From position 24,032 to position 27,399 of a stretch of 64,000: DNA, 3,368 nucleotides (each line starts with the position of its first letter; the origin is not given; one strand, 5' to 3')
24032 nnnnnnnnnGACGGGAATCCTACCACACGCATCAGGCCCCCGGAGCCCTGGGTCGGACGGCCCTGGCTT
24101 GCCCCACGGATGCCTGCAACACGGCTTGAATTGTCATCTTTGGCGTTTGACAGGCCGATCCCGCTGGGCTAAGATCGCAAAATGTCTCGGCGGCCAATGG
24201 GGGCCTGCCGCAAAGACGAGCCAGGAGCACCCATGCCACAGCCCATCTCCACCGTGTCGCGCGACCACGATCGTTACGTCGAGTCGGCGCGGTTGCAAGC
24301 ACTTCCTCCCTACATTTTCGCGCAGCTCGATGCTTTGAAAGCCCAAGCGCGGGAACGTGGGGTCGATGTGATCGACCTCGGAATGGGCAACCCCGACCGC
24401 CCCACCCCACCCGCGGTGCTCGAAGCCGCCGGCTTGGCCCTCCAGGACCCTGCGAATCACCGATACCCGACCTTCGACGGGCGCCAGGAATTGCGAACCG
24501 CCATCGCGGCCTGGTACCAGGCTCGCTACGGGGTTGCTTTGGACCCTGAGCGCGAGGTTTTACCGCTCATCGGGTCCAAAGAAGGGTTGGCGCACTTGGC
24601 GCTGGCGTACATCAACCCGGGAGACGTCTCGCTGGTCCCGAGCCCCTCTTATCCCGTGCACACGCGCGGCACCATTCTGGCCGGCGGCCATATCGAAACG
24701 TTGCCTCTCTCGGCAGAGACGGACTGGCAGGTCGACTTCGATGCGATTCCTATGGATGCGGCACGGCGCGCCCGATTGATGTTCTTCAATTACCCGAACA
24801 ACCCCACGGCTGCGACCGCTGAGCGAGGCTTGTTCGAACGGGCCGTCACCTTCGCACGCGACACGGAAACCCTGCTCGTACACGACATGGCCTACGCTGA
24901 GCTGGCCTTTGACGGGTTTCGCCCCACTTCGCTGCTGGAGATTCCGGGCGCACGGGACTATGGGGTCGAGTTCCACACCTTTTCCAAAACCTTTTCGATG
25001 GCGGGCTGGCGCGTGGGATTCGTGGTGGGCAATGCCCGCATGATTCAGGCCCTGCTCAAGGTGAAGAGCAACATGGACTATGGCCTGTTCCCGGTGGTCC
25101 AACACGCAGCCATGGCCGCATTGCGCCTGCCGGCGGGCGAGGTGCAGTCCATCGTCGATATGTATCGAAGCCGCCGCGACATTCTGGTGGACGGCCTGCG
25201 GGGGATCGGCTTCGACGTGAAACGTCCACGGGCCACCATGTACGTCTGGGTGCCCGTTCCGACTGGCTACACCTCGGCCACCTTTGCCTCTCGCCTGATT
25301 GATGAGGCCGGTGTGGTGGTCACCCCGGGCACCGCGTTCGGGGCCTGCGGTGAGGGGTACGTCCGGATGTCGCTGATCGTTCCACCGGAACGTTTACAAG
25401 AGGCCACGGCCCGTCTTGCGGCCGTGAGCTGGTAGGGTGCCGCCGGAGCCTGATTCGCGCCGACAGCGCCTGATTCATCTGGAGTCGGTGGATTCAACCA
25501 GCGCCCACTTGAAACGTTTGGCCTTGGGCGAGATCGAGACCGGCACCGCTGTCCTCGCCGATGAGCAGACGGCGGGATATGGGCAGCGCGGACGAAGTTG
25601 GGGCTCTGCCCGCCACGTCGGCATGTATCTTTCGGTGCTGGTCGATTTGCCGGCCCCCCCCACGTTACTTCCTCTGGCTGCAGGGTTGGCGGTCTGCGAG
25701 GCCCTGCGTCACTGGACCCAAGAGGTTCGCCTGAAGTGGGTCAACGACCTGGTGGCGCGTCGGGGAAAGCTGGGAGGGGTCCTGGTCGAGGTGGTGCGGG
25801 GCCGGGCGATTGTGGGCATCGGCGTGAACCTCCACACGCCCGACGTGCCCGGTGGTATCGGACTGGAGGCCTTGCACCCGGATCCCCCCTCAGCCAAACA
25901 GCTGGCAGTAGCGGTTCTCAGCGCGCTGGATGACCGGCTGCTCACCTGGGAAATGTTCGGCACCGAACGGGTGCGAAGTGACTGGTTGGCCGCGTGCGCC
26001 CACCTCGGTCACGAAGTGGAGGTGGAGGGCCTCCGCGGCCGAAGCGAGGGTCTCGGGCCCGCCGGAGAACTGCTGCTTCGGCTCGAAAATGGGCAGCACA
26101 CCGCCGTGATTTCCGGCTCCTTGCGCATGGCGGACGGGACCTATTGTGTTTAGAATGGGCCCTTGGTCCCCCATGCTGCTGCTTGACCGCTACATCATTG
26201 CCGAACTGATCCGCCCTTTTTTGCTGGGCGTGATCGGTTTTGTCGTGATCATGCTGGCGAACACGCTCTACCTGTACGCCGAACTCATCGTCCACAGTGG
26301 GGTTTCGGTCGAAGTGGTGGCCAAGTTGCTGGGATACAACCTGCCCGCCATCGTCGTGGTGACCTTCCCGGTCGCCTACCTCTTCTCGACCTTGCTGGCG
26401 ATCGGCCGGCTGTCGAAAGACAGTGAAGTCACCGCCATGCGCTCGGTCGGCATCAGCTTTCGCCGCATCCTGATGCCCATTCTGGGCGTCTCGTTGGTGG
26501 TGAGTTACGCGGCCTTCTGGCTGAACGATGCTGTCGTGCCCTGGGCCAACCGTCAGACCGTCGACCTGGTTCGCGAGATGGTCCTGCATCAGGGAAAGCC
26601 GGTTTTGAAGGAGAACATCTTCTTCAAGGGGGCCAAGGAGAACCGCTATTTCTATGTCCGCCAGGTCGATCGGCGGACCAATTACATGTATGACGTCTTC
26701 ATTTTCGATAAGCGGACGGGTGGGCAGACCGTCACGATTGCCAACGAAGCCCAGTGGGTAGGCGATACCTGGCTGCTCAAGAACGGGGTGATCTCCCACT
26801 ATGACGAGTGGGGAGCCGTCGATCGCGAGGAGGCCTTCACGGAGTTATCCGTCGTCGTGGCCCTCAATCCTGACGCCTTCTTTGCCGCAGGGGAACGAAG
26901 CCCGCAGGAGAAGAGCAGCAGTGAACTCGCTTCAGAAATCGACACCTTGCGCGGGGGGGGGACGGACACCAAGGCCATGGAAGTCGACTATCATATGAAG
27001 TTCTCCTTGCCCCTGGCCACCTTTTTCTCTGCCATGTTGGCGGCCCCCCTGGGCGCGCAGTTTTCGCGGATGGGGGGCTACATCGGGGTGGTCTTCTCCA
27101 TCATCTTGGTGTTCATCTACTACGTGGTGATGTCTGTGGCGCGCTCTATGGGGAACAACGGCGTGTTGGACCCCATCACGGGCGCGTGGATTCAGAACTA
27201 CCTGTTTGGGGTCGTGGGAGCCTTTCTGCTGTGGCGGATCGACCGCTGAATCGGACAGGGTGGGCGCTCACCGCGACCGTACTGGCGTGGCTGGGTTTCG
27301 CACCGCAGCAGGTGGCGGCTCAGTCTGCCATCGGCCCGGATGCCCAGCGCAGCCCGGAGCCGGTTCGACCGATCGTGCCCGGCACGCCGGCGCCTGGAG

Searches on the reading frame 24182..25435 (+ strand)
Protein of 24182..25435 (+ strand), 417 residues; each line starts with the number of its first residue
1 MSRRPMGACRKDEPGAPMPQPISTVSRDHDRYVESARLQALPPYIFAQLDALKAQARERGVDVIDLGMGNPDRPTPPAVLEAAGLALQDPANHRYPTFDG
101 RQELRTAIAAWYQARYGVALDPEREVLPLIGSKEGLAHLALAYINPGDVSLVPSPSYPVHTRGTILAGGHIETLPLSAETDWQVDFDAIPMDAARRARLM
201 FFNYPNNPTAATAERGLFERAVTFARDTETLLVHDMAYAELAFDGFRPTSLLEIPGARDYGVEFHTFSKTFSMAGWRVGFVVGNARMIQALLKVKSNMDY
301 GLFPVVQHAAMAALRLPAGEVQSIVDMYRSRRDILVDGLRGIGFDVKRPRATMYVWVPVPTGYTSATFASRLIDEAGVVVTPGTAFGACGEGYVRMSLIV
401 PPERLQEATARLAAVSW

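Call 36: search_protein_families(library=pfam, proteins=[window:24182-25435:+], max_evalue=0.00001)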
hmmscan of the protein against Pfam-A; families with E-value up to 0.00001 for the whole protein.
window:24182-25435:+ (417 aa): 1 family
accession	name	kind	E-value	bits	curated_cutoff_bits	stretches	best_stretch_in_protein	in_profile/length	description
PF00155.27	Aminotran_1_2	-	3.2e-69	234.3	19.7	1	62-412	2-361/361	Aminotransferase class I and II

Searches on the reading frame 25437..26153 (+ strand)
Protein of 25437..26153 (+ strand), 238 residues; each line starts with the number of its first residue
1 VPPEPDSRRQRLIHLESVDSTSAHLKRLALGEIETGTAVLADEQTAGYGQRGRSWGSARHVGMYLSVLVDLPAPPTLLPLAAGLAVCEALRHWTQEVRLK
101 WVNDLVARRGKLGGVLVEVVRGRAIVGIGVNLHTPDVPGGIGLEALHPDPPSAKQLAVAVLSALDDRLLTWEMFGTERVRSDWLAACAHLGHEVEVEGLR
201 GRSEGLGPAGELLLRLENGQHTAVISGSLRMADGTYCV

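Call 36: search_protein_families(library=pfam, proteins=[window:25437-26153:+], max_evalue=0.00001)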
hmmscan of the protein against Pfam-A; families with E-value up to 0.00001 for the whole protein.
window:25437-26153:+ (238 aa): 1 family
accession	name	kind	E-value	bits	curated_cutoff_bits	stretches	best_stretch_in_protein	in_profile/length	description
PF03099.24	BPL_LplA_LipB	-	1.4e-15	57.8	21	1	16-132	3-130/133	Biotin/lipoate A/B protein ligase family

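Call 55: search_protein_families(library=pfam, proteins=[window:25437-26153:+], max_evalue=0.001)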
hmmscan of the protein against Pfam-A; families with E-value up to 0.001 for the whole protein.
window:25437-26153:+ (238 aa): 1 family
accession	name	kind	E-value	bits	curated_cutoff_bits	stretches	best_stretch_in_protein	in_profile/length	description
PF03099.24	BPL_LplA_LipB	-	1.4e-15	57.8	21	1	16-132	3-130/133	Biotin/lipoate A/B protein ligase family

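Call 68: search_protein_families(library=ncbifam, proteins=[window:25437-26153:+], max_evalue=0.001)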
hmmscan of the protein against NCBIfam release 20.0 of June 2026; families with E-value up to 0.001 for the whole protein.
window:25437-26153:+ (238 aa): 11 families
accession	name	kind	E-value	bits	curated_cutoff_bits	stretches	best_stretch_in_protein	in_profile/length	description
TIGR00121.1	birA_ligase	equivalog_domain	2.2e-33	115.8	83.1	1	12-227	2-230/235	biotin--[acetyl-CoA-carboxylase] ligase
NF008847.0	PRK11886.1-2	equivalog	1.6e-28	100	293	1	14-227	82-312/320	bifunctional biotin--[acetyl-CoA-carboxylase] ligase/biotin operon repressor BirA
NF008848.0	PRK11886.1-3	equivalog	8.5e-28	97.3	362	1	14-220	82-305/319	bifunctional biotin--[acetyl-CoA-carboxylase] ligase/biotin operon repressor BirA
NF006206.0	PRK08330.1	equivalog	4e-23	82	311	1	10-227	11-236/243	biotin--protein ligase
NF005405.0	PRK06955.1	equivalog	5.8e-20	71.6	312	1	34-234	63-298/300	biotin--[acetyl-CoA-carboxylase] ligase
NF006294.0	PRK08477.1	equivalog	5.1e-18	65.2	179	1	10-134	4-133/214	biotin--[acetyl-CoA-carboxylase] ligase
NF008849.0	PRK11886.1-4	equivalog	6.9e-17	61.5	474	1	12-134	81-211/320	bifunctional biotin--[acetyl-CoA-carboxylase] ligase/biotin operon repressor BirA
NF008850.0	PRK11886.1-5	equivalog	1.9e-15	56.8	489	1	10-227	79-312/320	bifunctional biotin--[acetyl-CoA-carboxylase] ligase/biotin operon repressor BirA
NF009862.0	PRK13325.1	equivalog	3.1e-10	39.4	761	1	36-135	110-216/592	bifunctional biotin--[acetyl-CoA-carboxylase] ligase/type III pantothenate kinase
NF008846.0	PRK11886.1-1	equivalog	5.4e-10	39.1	353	1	32-141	97-217/312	bifunctional biotin--[acetyl-CoA-carboxylase] ligase/biotin operon repressor BirA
NF004607.0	PRK05935.1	equivalog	2.2e-07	30.9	219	1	15-132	8-133/190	biotin--protein ligase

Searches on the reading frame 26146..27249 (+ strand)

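Call 36: search_protein_families(library=pfam, proteins=[window:26146-27249:+], max_evalue=0.00001)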
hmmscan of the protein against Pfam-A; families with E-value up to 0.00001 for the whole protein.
window:26146-27249:+ (367 aa): 1 family
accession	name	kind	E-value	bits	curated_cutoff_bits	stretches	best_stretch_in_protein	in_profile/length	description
PF03739.19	LptF_LptG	-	2.8e-93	313.2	27.9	1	15-364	1-353/353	Lipopolysaccharide export system permease LptF/LptG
